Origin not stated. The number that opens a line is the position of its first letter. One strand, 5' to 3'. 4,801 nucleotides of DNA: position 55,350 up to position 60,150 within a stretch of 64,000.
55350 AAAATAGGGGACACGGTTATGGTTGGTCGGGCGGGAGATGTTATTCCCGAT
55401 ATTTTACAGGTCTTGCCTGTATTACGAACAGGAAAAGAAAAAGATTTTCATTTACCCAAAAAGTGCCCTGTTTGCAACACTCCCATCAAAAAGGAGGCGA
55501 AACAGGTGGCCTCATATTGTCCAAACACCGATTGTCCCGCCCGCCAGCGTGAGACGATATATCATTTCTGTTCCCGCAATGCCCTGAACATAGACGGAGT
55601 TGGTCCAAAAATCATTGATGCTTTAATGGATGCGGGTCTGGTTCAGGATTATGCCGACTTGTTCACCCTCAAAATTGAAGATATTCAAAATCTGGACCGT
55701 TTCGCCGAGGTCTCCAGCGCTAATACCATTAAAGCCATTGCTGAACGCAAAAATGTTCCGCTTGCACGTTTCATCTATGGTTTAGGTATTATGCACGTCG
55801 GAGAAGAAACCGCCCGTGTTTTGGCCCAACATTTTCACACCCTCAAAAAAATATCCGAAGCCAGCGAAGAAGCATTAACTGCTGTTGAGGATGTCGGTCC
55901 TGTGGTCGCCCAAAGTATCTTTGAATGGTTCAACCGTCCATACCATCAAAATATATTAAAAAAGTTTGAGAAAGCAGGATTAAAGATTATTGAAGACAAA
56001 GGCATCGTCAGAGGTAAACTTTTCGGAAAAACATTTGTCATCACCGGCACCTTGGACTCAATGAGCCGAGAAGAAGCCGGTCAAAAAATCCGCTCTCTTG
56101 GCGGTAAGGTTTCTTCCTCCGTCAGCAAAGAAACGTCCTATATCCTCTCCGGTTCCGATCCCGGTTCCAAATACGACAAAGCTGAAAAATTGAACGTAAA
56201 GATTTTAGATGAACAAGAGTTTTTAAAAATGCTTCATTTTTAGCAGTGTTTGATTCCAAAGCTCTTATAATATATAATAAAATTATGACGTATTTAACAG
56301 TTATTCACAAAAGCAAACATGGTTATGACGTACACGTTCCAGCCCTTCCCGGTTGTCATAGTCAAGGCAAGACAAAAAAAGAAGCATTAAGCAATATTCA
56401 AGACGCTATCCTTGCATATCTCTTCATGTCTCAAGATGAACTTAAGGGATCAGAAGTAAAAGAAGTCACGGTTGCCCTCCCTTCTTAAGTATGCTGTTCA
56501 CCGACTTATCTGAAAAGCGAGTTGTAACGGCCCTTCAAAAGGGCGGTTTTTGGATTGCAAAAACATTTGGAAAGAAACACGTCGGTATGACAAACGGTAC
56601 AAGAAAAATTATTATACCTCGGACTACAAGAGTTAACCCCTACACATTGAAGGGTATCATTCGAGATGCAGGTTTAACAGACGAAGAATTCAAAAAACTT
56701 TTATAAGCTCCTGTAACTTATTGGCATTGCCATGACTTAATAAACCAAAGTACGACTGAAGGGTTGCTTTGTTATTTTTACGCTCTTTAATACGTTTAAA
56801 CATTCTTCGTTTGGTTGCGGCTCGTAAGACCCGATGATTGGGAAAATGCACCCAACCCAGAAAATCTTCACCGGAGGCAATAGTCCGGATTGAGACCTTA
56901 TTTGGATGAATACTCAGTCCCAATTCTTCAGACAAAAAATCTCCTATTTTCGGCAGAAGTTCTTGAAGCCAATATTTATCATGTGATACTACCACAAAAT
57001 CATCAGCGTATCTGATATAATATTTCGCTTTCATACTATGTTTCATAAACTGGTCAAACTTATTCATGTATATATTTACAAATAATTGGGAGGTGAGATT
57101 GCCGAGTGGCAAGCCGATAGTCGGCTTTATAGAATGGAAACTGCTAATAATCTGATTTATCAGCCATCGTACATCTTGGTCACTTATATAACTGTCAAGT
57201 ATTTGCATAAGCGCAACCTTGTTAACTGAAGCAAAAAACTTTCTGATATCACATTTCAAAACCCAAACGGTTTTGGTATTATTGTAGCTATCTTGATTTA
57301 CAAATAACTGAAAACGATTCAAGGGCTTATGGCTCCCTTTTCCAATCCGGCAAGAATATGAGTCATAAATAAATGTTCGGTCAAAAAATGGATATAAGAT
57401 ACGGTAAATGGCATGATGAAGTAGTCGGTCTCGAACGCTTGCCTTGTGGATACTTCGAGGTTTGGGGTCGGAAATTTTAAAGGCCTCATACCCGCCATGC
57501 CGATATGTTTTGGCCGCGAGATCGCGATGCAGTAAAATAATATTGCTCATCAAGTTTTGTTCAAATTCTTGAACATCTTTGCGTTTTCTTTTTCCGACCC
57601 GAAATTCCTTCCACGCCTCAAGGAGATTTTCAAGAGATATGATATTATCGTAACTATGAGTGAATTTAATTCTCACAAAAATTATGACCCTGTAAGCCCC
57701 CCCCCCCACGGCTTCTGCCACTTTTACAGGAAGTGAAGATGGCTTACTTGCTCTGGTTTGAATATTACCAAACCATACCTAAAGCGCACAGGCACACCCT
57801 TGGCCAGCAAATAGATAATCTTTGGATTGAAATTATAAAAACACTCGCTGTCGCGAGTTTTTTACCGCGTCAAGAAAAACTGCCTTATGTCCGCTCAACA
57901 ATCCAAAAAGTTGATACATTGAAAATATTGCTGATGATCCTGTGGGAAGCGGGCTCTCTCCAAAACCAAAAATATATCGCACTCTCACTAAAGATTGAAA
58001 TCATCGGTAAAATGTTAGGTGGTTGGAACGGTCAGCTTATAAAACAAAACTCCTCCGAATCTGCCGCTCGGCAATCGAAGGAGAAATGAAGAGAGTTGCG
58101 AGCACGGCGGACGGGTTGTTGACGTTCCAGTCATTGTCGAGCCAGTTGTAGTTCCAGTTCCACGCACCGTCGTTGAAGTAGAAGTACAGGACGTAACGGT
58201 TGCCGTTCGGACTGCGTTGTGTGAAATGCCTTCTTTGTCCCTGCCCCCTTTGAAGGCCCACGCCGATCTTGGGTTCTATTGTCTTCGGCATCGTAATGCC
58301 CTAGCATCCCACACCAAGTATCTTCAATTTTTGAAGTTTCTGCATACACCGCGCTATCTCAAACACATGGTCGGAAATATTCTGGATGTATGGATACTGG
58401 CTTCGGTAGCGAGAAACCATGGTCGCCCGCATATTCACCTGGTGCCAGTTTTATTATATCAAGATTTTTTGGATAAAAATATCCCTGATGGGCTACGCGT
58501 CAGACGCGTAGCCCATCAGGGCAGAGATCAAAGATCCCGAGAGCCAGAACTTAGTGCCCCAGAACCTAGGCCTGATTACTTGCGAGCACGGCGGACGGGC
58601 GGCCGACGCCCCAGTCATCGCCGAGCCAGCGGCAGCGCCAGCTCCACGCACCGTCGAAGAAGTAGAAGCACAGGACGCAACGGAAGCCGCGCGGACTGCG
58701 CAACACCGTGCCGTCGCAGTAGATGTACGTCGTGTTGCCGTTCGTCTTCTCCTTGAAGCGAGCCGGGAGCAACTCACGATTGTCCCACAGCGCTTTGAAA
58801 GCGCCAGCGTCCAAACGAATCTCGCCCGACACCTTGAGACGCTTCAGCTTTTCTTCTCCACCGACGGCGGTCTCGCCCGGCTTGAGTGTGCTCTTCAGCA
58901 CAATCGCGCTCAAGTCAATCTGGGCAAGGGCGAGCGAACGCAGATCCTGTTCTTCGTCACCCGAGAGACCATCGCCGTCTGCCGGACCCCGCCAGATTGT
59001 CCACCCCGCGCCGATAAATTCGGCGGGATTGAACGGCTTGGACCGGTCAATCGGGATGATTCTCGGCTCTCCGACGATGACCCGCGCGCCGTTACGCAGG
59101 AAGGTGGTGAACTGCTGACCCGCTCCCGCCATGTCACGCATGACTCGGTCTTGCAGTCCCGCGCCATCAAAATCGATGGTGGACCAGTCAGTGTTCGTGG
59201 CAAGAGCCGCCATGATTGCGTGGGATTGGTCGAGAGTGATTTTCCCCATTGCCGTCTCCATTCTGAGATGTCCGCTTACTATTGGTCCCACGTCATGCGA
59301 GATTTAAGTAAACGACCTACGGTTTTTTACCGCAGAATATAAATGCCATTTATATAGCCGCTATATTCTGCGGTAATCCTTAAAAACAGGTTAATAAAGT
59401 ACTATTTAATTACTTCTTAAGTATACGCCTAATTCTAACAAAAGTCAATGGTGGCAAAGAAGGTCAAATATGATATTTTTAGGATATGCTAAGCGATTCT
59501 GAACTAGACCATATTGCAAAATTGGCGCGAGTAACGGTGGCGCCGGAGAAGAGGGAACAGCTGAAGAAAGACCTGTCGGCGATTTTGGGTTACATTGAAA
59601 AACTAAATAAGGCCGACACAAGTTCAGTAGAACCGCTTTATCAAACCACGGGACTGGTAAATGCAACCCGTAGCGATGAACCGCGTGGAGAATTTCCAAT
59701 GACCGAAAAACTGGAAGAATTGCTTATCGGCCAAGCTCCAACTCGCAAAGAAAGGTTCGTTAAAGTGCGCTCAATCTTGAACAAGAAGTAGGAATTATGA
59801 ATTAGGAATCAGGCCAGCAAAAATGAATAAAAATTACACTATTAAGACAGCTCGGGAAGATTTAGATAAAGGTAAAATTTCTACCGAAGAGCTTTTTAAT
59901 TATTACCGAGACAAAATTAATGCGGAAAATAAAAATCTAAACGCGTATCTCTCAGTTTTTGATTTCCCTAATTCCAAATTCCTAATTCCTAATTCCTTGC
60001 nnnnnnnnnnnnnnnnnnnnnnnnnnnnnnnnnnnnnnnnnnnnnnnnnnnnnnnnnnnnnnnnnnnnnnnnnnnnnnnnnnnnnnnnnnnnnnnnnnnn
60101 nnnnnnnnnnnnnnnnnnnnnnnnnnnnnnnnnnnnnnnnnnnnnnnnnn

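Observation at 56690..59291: Complete diversity-generating retroelement: reverse transcriptase, template repeat, variable repeat and a GC-rich target gene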

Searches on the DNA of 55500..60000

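Call 49: search_rna_families(source=window, start=55500, end=60000, threshold=evalue, max_evalue=1)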
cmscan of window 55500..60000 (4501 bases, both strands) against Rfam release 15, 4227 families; matches with E-value up to 1: 3.
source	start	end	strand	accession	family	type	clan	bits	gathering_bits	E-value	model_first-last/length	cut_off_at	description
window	59323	59386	-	RF00366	mir-BHRF1-2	Gene; miRNA;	-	24.5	87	0.33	1-65/65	no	mir-BHRF1-2 microRNA precursor family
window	55984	56046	-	RF02480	GlsR14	Gene; snRNA; snoRNA; CD-box;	-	21.4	90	0.079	1-68/68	no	Small nucleolar RNA GlsR14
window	59327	59376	+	RF04195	MIR6217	Gene; miRNA;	-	18.5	110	0.78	1-228/228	no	MIR6217 microRNA precursor family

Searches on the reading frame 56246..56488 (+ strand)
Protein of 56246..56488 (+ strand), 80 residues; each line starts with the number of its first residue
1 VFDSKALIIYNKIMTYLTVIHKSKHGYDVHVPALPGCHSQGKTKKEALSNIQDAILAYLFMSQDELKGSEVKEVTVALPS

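Call 5: search_protein_families(library=pfam, proteins=[window:56246-56488:+], max_evalue=0.1)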
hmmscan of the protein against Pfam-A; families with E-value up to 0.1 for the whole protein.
window:56246-56488:+ (80 aa): 3 families
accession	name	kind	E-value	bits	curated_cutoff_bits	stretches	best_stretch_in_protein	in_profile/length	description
PF15919.11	HicB_lk_antitox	-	4.1e-09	37.1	27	1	16-61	1-47/123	HicB_like antitoxin of bacterial toxin-antitoxin system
PF21748.3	UPF0150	-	0.0051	17.1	27.3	1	24-60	18-54/64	UPF0150-like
PF24113.1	DUF7387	-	0.08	13.8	27.9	1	36-58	32-54/85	Family of unknown function (DUF7387)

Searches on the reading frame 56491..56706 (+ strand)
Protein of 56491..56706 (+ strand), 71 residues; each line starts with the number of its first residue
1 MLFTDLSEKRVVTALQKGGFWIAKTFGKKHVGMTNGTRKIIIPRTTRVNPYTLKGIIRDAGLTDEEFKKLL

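Call 5: search_protein_families(library=pfam, proteins=[window:56491-56706:+], max_evalue=0.1)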
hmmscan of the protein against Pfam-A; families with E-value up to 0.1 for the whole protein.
window:56491-56706:+ (71 aa): 1 family
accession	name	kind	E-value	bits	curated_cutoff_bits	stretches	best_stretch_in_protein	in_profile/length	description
PF07927.17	HicA_toxin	-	2.9e-06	27.7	27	1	9-62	2-58/58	HicA toxin of bacterial toxin-antitoxin,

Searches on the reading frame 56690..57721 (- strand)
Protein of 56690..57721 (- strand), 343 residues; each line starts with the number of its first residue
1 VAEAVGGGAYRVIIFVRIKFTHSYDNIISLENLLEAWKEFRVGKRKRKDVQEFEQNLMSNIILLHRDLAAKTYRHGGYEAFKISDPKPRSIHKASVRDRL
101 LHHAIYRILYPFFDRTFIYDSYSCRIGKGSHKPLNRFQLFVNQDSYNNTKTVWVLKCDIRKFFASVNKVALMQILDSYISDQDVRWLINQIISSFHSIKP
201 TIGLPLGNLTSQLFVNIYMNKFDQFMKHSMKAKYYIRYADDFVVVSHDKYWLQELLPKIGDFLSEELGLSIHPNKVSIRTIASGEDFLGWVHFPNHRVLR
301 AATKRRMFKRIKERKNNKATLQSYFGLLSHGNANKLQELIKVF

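Call 5: search_protein_families(library=pfam, proteins=[window:56690-57721:-], max_evalue=0.1)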
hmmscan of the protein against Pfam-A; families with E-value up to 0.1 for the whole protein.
window:56690-57721:- (343 aa): 1 family
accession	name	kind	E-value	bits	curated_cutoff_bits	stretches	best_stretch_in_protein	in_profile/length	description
PF00078.32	RVT_1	-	1.6e-21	77.4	29.6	1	87-290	8-203/205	Reverse transcriptase (RNA-dependent DNA polymerase)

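Call 30: search_solved_structures(query=window:56690-57721:-, max_evalue=0.001, show_alignments=1)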
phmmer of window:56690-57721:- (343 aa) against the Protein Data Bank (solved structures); distinct sequences matched with E-value up to 0.001: 10.
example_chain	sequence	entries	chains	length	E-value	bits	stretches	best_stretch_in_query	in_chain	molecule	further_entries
8ub7_A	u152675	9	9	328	5.5e-47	163.9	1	24-312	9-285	Reverse transcriptase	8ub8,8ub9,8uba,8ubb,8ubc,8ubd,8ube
7uim_D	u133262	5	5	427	8.9e-20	74.4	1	51-341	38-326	Group II intron reverse transcriptase/maturase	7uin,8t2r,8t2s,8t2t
5hhl_A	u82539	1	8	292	1.3e-18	70.6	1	51-293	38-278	Retron-type reverse transcriptase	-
5hhj_A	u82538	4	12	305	3.2e-18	69.3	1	51-289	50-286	Retron-type reverse transcriptase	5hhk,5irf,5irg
6ar1_A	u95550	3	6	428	2.9e-15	59.6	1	55-315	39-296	GsI-IIC RT | Trt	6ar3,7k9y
7kft_D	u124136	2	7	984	3.1e-13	53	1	73-303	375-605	Cas6-RT-Cas1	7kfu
6me0_C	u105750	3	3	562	3.3e-13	52.8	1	87-304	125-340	Maturase reverse transcriptase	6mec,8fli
8bgj_A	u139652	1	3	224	3.1e-12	49.7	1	153-290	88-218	RNA-directed DNA polymerase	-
5g2x_C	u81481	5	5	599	4.4e-08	36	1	85-233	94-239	GROUP II INTRON-ENCODED PROTEIN LTRA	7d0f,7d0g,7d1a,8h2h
9z6y_A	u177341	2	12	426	1.3e-05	27.9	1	155-247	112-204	Drt3a reverse transcriptase protein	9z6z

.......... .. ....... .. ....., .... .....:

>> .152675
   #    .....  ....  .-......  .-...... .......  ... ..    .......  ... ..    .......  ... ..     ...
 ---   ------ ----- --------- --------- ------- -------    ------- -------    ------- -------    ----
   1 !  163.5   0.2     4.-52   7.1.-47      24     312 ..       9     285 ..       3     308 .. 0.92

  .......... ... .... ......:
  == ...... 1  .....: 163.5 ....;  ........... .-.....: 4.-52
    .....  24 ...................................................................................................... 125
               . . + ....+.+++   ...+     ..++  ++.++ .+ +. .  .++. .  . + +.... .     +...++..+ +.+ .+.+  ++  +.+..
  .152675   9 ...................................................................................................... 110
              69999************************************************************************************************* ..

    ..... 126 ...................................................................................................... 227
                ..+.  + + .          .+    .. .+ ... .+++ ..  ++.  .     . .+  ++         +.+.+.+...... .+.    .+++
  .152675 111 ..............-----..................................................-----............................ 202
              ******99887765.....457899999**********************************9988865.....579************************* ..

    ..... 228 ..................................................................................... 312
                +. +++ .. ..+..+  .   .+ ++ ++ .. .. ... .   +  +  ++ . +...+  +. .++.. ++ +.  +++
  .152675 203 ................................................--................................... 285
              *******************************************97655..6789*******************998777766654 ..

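Call 31: search_protein_families(library=phrogs, proteins=[window:56690-57721:-], max_evalue=0.001)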
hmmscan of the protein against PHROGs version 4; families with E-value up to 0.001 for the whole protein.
window:56690-57721:- (343 aa): 2 families
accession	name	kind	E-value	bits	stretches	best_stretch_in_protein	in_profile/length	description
phrog_1423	-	DNA, RNA and nucleotide metabolism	6.4e-110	369.9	1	19-337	98-431/1040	Reverse transcriptase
phrog_2825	-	DNA, RNA and nucleotide metabolism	2e-11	44.7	1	62-328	30-293/336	polymerase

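Call 32: search_protein_families(library=ncbifam, proteins=[window:56690-57721:-], max_evalue=0.01)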
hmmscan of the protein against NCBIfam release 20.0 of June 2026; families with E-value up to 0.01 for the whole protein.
window:56690-57721:- (343 aa): 6 families
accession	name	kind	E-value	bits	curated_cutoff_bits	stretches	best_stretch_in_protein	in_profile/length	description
TIGR04416.1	group_II_RT_mat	equivalog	3e-41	141.7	300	1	47-341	22-312/353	group II intron reverse transcriptase/maturase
NF041747.1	Drt3a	equivalog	1.3e-20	74.1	200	1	148-283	107-242/412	antiviral reverse transcriptase Drt3a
NF038233.2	retron_St85_RT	exception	7.1e-16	58.3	235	1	151-308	88-250/289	retron St85 family RNA-directed DNA polymerase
NF041746.1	Drt2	equivalog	2.1e-12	46.9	390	1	199-314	219-343/416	antiviral reverse transcriptase Drt2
NF041750.1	Drt5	equivalog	6.9e-07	28.6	550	1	132-280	107-252/484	antiviral reverse transcriptase Drt5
NF042941.1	Retron_TIR_antiphage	equivalog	1e-05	24.6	600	1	148-254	88-192/464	TIR domain-containing anti-phage reverse transcriptase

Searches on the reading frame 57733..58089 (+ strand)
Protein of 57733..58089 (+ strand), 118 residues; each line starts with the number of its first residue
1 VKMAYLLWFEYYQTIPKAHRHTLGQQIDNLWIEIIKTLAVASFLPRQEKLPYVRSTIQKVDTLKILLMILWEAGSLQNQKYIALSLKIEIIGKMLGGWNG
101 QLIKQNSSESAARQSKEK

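Call 5: search_protein_families(library=pfam, proteins=[window:57733-58089:+], max_evalue=0.1)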
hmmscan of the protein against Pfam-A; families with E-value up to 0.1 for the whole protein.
window:57733-58089:+ (118 aa): 2 families
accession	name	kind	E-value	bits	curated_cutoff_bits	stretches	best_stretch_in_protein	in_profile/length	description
PF22296.2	bAvd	-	2.3e-09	38.1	40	1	9-99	15-104/107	bAvd-like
PF14159.11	CAAD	-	0.066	13.5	30.7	0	4-34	53-83/85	CAAD domains of cyanobacterial aminoacyl-tRNA synthetase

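Call 31: search_protein_families(library=phrogs, proteins=[window:57733-58089:+], max_evalue=0.001)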
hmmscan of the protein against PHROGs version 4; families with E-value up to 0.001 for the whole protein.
window:57733-58089:+ (118 aa): 1 family
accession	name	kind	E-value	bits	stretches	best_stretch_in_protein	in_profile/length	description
phrog_3206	-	DNA, RNA and nucleotide metabolism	7.6e-12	46.1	1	13-110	34-132/154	Avd protein of DGR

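Call 32: search_protein_families(library=ncbifam, proteins=[window:57733-58089:+], max_evalue=0.01)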
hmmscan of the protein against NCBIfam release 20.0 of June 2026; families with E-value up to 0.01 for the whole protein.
window:57733-58089:+ (118 aa): 1 family
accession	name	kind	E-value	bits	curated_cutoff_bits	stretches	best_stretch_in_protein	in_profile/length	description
NF033474.1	DivGenRetAVD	equivalog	1.2e-13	51.2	80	1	10-98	16-102/104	diversity-generating retroelement protein Avd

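Call 34: search_solved_structures(query=window:57733-58089:+, max_evalue=1)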
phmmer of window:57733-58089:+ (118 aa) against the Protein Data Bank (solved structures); distinct sequences matched with E-value up to 1: 0.
